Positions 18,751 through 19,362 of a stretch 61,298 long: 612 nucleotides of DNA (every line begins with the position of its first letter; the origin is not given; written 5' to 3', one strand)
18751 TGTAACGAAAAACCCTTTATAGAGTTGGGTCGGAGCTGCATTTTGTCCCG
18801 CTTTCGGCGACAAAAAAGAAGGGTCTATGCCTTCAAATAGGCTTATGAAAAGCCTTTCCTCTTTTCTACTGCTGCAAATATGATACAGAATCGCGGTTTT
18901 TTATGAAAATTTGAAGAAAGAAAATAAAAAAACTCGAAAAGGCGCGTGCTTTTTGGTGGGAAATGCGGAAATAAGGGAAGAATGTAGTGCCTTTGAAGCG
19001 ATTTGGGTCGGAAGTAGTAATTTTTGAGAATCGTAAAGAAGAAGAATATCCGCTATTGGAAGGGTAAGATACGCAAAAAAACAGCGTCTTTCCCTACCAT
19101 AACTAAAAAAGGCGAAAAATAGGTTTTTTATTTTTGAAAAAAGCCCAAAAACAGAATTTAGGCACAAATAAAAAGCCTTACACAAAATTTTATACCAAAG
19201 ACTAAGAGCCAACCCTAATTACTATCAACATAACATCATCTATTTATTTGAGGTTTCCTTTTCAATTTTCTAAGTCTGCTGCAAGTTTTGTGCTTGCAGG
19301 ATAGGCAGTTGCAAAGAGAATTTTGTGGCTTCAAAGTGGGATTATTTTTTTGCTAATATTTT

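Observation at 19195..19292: Fossil 3' end of a second PP2C sensor gene fused directly to the Rpn flanking repeat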

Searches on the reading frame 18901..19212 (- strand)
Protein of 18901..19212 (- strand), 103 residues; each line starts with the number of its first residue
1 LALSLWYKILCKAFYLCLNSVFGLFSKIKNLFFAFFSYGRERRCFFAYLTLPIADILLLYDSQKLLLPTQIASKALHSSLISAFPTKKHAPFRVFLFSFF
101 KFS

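Call 8: search_protein_families(library=pfam, proteins=[window:18901-19212:-])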
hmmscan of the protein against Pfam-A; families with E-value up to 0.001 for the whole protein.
window:18901-19212:- (103 aa): 0 families
